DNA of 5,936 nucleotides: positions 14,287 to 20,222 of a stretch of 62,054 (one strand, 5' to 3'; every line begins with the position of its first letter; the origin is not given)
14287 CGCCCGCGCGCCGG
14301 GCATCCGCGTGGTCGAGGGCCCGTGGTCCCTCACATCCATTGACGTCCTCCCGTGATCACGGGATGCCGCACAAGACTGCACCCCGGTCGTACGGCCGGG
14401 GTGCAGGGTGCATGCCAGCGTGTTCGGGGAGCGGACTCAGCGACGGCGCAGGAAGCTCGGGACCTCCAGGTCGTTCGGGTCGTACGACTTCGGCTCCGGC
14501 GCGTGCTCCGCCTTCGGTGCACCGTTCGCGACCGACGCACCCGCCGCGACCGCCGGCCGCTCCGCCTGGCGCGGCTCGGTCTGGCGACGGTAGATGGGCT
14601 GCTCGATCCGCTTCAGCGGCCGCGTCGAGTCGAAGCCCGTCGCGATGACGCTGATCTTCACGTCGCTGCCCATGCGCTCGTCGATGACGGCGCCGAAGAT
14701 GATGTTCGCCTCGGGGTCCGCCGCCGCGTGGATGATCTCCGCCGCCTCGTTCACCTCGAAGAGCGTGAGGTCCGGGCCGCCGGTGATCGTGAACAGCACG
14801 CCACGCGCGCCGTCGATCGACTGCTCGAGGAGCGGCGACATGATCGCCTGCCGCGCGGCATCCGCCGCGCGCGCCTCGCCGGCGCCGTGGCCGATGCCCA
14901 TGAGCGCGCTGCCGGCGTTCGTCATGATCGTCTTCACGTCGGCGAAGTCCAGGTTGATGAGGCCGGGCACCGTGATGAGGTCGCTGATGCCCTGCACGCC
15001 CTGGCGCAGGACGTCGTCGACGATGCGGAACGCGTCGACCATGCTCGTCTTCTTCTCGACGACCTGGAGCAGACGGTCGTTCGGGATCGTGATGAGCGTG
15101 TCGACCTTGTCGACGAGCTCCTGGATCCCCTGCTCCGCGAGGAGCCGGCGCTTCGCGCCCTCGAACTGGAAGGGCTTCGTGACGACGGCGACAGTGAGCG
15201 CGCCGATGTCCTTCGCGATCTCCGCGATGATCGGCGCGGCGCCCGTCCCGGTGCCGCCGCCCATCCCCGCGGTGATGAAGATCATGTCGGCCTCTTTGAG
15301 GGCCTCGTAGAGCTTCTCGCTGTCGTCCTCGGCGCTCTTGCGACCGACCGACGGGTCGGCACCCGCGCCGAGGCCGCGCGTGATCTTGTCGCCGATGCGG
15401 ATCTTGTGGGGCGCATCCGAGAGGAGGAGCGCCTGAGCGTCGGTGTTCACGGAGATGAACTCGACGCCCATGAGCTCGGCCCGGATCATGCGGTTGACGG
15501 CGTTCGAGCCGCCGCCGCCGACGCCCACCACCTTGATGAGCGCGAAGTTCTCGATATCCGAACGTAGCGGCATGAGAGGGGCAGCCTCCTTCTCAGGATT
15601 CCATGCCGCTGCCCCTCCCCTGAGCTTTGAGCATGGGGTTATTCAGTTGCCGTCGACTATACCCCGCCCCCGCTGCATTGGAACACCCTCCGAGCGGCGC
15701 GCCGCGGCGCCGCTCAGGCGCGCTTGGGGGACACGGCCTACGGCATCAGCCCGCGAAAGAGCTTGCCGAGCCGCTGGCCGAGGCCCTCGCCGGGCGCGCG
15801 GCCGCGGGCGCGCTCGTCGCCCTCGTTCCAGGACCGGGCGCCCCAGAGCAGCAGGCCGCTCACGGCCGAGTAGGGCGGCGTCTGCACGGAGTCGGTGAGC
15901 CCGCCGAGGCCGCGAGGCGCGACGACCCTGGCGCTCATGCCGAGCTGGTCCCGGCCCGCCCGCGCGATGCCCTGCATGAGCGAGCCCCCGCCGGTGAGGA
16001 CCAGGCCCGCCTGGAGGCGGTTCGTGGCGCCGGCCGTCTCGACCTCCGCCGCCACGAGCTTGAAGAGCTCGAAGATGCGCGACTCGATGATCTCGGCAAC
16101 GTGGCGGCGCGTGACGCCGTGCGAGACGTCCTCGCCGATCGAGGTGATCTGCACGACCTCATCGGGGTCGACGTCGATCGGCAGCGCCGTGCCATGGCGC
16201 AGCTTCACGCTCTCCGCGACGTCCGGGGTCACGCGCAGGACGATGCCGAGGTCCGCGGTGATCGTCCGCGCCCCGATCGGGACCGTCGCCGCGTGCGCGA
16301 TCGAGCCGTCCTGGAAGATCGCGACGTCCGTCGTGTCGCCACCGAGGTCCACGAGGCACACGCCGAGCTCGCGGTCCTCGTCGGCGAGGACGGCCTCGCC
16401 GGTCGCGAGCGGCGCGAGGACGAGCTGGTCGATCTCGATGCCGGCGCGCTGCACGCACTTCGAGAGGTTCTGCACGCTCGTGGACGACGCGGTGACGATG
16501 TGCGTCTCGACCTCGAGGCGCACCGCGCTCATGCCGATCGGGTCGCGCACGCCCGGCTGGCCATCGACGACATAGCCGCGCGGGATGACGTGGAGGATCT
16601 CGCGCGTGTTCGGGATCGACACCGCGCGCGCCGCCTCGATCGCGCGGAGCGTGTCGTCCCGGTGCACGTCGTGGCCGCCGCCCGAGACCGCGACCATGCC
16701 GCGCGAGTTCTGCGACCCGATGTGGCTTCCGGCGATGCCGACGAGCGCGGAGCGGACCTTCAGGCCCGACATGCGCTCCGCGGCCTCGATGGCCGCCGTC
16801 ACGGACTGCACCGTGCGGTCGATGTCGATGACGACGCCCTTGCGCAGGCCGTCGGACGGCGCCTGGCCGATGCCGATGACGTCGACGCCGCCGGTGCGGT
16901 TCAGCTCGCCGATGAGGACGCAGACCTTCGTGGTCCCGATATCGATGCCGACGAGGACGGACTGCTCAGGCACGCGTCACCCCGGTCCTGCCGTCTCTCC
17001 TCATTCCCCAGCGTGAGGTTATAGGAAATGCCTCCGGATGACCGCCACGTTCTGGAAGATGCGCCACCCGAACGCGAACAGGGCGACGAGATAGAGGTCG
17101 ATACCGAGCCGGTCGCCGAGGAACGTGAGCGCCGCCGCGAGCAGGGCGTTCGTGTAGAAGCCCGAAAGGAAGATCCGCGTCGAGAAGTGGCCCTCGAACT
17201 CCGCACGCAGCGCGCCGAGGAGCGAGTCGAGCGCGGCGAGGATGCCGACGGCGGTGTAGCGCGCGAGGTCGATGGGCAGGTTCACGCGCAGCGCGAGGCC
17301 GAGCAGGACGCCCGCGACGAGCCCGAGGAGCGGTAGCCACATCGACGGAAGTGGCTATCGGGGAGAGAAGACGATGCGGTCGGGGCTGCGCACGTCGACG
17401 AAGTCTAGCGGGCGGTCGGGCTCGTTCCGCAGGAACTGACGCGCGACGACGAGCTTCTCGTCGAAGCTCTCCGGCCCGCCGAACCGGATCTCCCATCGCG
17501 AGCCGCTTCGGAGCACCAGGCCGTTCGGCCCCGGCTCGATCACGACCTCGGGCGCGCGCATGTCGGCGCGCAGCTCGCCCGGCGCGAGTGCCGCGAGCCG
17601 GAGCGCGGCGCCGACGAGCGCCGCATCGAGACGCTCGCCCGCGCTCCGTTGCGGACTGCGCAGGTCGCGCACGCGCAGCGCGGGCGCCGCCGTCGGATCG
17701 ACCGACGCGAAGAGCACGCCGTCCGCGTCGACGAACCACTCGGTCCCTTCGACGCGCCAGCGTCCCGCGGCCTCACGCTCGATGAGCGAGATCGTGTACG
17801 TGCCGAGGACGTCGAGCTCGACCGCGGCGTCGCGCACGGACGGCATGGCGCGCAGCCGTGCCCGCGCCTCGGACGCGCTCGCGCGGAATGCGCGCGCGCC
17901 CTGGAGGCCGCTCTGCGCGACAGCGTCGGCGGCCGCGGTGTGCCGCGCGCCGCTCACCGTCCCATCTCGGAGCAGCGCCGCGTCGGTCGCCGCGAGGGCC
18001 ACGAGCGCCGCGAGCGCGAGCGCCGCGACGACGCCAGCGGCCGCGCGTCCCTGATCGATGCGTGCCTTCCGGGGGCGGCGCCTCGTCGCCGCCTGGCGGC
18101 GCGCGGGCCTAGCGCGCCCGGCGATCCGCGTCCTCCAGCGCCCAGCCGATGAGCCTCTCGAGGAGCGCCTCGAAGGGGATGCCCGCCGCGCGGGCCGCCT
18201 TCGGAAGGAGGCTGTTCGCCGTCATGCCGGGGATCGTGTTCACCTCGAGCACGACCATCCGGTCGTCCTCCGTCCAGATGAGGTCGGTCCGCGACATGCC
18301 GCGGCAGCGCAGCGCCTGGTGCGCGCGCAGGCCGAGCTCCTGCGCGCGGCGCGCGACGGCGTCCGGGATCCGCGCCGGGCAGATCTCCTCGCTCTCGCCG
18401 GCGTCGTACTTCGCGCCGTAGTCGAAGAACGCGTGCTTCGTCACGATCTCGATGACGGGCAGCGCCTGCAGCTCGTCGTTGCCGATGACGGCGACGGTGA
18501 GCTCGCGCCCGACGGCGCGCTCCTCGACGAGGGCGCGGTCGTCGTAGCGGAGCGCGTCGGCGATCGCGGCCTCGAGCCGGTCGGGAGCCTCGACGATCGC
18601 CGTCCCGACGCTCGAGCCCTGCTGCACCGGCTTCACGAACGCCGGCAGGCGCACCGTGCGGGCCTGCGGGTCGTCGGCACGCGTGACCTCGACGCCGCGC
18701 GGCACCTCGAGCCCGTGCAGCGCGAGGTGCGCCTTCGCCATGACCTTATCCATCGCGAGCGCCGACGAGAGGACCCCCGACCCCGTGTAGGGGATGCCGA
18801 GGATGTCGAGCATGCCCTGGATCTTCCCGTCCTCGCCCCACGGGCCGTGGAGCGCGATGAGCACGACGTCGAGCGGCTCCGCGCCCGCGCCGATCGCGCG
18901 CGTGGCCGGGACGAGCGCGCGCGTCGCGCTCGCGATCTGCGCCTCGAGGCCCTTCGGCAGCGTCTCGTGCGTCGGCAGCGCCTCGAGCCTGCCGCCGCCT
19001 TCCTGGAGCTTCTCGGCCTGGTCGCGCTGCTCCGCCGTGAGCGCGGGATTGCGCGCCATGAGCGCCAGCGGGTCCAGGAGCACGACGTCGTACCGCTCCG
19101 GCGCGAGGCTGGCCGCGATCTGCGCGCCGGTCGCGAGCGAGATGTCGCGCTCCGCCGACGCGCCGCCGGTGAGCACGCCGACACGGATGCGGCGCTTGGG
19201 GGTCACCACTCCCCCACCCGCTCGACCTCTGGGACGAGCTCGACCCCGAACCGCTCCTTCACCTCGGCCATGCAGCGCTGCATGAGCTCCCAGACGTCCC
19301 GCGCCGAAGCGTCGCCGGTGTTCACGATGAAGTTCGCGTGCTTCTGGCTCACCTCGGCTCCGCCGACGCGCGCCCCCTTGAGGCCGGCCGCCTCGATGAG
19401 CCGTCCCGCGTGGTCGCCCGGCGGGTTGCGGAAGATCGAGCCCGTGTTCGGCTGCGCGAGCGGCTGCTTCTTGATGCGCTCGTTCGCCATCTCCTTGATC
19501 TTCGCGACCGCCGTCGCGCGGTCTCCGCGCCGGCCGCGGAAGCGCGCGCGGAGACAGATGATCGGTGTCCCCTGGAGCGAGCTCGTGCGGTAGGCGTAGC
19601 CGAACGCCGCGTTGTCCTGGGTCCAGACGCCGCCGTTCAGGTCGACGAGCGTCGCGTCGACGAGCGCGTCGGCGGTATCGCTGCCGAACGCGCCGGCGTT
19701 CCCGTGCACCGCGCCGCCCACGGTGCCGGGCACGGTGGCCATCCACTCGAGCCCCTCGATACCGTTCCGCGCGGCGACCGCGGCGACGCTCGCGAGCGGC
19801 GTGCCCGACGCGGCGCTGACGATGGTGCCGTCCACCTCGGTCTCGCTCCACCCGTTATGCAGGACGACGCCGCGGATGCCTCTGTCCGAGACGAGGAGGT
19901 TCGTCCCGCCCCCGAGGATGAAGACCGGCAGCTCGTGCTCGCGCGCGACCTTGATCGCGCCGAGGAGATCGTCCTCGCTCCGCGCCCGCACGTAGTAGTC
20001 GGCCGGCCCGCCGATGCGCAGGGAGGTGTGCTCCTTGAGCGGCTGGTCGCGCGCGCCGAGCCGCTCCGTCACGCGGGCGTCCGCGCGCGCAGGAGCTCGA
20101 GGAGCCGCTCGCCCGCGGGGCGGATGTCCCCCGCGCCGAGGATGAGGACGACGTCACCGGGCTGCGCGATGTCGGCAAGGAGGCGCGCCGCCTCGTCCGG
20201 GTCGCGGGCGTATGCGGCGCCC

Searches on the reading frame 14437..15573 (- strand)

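Call 101: search_protein_families(library=pfam, proteins=[window:14437-15573:-], max_evalue=0.00001)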
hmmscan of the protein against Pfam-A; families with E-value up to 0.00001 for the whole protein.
window:14437-15573:- (378 aa): 2 families
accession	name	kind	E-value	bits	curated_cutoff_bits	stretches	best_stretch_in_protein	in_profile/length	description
PF00091.31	Tubulin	-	5.3e-48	164.3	33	1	13-172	2-189/190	Tubulin/FtsZ family, GTPase domain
PF12327.13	FtsZ_C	-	8.4e-35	119.4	27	1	221-315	1-95/95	FtsZ family, C-terminal domain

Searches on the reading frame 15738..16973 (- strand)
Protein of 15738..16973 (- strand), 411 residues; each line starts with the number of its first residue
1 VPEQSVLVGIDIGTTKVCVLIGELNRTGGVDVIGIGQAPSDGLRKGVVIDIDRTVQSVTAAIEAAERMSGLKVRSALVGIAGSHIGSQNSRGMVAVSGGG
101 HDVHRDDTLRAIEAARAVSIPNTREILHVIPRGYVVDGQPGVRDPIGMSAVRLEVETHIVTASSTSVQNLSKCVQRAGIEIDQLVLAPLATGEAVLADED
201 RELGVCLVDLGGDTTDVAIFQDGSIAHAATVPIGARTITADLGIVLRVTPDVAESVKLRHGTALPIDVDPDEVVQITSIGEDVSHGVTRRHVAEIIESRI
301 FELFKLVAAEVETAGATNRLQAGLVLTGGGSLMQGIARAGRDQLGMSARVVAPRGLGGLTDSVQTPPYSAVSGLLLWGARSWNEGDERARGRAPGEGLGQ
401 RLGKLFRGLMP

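Call 101: search_protein_families(library=pfam, proteins=[window:15738-16973:-], max_evalue=0.00001)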
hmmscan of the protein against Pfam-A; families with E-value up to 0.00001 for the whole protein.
window:15738-16973:- (411 aa): 5 families
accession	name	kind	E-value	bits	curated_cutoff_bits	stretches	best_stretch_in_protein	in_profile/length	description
PF14450.12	FtsA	-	5.3e-37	127.4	31.8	2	206-373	1-127/127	Cell division protein FtsA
PF02491.25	SHS2_FTSA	-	2.5e-29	101.9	25.4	1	82-161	1-79/79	SHS2 domain inserted in FTSA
PF06723.19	MreB_Mbl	-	1.7e-08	34.1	27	1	202-350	144-303/327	MreB/Mbl protein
PF11104.14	PilM_2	-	1.3e-06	28.1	27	0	159-260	130-237/340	Type IV pilus assembly protein PilM;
PF06277.17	EutA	-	2.7e-06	27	27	1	187-262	128-204/475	Ethanolamine utilisation protein EutA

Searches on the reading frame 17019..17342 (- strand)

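Call 101: search_protein_families(library=pfam, proteins=[window:17019-17342:-], max_evalue=0.00001)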
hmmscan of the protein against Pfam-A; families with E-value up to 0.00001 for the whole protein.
window:17019-17342:- (107 aa): 1 family
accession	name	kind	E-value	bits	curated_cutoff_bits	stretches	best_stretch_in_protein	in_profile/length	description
PF06947.17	DUF1290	-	1.1e-34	118.9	24.4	1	23-107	2-86/86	Protein of unknown function (DUF1290)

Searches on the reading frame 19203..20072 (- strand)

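Call 101: search_protein_families(library=pfam, proteins=[window:19203-20072:-], max_evalue=0.00001)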
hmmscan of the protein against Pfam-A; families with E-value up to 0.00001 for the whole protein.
window:19203-20072:- (289 aa): 2 families
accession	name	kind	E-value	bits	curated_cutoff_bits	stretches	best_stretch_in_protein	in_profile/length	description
PF02873.21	MurB_C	-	2.8e-35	120.9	27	1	190-285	4-98/99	UDP-N-acetylenolpyruvoylglucosamine reductase, C-terminal domain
PF01565.28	FAD_binding_4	-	5.9e-21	75.1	26.4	1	25-149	2-135/139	FAD binding domain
